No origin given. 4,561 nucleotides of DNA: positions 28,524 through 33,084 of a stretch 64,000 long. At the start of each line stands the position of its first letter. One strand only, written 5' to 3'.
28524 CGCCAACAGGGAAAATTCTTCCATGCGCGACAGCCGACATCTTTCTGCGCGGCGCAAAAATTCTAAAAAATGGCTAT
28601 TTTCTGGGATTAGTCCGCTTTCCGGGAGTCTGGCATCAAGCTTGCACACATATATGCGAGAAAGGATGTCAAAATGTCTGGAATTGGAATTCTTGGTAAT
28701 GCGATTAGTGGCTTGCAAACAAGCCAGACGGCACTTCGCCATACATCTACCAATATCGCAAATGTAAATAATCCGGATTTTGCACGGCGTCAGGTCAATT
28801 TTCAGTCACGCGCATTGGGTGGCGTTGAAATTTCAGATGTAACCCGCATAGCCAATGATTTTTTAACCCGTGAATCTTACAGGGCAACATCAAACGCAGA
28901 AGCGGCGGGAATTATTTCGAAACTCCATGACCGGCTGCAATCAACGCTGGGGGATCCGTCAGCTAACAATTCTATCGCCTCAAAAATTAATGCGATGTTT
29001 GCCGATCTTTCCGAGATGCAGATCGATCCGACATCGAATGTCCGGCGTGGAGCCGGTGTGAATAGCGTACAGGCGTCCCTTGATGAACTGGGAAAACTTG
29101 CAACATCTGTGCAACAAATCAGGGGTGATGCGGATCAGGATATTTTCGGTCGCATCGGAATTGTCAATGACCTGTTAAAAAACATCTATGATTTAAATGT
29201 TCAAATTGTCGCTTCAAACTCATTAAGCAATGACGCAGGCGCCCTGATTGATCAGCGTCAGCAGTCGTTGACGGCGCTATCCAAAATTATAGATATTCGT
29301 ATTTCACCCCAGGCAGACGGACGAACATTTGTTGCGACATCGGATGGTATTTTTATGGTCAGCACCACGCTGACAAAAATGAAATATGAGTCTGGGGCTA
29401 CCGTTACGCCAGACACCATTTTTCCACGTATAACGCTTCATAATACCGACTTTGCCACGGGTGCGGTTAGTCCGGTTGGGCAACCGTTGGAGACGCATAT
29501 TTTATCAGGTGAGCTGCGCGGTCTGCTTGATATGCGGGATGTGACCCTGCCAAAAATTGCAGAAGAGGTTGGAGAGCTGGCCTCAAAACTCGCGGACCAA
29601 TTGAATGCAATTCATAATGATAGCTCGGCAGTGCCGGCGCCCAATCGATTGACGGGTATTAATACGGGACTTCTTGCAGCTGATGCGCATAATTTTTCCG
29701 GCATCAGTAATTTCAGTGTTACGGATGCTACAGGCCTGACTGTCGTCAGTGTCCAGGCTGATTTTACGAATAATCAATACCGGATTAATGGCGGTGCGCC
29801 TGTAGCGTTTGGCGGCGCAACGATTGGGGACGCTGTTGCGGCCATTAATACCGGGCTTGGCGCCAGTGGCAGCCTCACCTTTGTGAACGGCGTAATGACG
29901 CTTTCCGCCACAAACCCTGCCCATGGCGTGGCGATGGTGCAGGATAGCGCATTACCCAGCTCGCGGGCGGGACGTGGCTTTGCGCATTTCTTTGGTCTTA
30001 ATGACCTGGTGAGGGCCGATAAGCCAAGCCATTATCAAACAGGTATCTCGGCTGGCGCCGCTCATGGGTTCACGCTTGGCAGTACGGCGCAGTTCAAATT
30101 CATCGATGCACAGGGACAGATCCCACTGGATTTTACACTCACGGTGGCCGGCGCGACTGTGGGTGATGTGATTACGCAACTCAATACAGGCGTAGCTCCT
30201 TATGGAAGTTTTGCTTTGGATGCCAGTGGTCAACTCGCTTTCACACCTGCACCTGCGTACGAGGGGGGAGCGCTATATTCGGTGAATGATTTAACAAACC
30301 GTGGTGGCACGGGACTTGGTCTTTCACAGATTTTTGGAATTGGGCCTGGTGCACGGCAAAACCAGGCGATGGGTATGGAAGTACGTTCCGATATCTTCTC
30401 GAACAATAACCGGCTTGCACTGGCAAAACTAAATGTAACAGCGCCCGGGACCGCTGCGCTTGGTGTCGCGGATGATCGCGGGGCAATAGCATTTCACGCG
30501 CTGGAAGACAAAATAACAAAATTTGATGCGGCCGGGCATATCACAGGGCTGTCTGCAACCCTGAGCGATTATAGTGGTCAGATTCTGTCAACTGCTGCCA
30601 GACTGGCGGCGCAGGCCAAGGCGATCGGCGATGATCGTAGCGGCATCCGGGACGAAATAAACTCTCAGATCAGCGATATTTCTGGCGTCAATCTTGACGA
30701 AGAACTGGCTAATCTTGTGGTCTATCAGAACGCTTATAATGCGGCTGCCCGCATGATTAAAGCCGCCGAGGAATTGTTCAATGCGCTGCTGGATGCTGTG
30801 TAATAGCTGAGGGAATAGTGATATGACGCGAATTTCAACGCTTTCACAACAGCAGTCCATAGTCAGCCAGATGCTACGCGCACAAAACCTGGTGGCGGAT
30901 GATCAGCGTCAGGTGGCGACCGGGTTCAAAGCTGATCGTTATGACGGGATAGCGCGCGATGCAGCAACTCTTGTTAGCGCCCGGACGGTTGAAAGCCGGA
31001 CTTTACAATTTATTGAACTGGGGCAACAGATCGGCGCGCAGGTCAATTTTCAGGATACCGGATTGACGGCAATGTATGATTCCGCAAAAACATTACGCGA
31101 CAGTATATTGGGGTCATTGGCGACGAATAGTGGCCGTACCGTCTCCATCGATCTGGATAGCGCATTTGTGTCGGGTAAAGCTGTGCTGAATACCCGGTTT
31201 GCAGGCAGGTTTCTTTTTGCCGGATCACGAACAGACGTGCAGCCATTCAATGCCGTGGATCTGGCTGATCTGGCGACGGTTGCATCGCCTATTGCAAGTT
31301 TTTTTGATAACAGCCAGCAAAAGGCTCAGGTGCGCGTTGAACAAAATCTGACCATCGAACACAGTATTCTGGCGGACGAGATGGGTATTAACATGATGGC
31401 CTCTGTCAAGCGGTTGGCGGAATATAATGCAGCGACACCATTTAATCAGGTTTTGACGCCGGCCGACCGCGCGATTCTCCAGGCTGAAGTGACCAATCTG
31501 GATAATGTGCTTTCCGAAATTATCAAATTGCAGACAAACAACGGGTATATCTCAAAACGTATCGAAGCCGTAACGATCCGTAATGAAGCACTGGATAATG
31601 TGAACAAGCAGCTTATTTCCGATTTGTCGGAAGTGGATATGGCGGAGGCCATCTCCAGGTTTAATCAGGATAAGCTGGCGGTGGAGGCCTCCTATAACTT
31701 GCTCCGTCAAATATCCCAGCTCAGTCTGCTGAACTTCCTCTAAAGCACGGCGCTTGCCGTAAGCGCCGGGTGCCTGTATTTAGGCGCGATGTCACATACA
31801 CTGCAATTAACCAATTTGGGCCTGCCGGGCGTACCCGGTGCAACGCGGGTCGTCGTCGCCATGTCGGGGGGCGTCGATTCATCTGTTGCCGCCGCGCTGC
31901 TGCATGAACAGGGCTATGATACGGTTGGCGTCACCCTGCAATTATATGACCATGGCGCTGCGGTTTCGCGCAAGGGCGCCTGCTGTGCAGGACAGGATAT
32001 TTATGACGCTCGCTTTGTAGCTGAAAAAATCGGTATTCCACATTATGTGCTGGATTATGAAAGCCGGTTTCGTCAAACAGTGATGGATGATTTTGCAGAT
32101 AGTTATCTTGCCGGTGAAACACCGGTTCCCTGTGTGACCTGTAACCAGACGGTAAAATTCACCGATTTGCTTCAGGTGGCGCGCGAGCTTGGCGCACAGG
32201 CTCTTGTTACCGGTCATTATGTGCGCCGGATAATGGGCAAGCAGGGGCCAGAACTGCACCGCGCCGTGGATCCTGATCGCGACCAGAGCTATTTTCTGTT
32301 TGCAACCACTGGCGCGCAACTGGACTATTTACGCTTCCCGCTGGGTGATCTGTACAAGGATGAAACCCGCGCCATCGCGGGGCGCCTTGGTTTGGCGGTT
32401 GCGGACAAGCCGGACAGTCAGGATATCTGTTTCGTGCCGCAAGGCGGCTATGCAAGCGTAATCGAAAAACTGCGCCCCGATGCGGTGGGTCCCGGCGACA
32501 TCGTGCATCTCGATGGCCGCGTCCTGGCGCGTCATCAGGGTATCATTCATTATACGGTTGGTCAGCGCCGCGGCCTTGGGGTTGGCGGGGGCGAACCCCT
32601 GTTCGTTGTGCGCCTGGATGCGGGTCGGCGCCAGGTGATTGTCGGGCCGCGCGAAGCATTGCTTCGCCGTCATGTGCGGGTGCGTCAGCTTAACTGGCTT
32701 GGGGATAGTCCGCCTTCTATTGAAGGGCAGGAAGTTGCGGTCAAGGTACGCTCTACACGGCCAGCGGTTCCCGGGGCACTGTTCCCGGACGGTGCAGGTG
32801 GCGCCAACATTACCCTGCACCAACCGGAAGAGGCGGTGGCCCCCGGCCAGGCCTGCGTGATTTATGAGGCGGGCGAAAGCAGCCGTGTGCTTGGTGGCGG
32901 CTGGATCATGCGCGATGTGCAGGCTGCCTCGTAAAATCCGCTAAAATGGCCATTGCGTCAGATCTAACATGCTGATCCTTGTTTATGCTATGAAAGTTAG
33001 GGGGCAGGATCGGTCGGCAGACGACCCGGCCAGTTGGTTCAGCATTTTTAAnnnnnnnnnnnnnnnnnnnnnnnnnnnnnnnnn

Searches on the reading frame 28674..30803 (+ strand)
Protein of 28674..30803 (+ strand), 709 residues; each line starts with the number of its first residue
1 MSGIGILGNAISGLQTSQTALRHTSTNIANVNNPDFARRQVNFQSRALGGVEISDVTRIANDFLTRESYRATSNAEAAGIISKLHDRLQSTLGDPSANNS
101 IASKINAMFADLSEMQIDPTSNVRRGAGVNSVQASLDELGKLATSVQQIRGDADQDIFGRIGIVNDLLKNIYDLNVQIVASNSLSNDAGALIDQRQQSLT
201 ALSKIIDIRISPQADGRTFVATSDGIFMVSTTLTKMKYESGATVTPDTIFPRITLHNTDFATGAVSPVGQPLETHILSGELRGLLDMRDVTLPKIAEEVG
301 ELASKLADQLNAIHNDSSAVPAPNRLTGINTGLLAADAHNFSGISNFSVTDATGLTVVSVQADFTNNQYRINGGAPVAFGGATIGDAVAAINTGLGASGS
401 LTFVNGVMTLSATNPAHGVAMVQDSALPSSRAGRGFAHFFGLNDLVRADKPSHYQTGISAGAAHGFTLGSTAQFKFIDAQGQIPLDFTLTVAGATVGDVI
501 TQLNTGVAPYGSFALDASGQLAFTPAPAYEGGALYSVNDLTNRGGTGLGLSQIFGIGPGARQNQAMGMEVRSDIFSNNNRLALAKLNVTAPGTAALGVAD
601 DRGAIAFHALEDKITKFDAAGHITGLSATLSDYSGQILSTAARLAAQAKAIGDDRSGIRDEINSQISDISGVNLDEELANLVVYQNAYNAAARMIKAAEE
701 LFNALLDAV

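Call 7: search_protein_families(library=pfam, proteins=[window:28674-30803:+])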
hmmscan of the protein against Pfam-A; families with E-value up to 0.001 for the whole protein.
window:28674-30803:+ (709 aa): 2 families
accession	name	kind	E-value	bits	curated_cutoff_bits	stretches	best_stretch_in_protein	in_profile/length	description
PF22638.1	FlgK_D1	-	3e-35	122.3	28.6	1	87-316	3-220/233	Flagellar hook-associated protein FlgK helical domain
PF06429.18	Flg_bbr_C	-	2.2e-10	40.3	23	1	669-706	7-44/46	Flagellar basal body rod FlgEFG protein C-terminal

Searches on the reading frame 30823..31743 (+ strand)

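Call 7: search_protein_families(library=pfam, proteins=[window:30823-31743:+])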
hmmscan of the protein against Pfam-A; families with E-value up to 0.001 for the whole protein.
window:30823-31743:+ (306 aa): 1 family
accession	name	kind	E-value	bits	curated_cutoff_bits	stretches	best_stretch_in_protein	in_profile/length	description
PF00700.27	Flagellin_C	-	8.7e-08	32.8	23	1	224-306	2-86/86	Bacterial flagellin C-terminal helical region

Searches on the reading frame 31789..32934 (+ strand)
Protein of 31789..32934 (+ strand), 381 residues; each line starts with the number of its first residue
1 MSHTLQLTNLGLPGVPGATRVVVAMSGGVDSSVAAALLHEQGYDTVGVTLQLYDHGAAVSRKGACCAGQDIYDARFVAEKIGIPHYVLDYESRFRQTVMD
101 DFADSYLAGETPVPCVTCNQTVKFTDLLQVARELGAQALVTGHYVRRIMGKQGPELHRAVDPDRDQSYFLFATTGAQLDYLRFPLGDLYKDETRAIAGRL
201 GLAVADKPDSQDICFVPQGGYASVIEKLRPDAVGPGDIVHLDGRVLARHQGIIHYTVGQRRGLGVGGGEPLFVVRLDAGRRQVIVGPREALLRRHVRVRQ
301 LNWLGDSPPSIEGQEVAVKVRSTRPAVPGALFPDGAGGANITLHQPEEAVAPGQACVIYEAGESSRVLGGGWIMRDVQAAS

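Call 7: search_protein_families(library=pfam, proteins=[window:31789-32934:+])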
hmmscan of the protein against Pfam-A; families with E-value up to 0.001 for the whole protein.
window:31789-32934:+ (381 aa): 6 families
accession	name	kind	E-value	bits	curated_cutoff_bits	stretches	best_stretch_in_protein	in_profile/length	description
PF03054.22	tRNA_Me_trans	-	1.2e-73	247.6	20.6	1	20-217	2-201/202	tRNA methyl transferase HUP domain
PF20259.3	tRNA_Me_trans_M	-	2e-16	59.7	27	1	232-286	11-65/66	tRNA methyl transferase PRC-barrel domain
PF20258.4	tRNA_Me_trans_C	-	5.1e-16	59.2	20.6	1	294-373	2-77/77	Aminomethyltransferase beta-barrel domain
PF02540.23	NAD_synthase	-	0.00053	19.6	21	0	17-89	17-80/242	NAD synthase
PF02568.20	ThiI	-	0.00084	19.4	20.5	0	20-143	5-116/197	Thiamine biosynthesis protein (ThiI)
PF00733.27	Asn_synthase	-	0.00092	19.4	21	0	20-92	19-81/354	Asparagine synthase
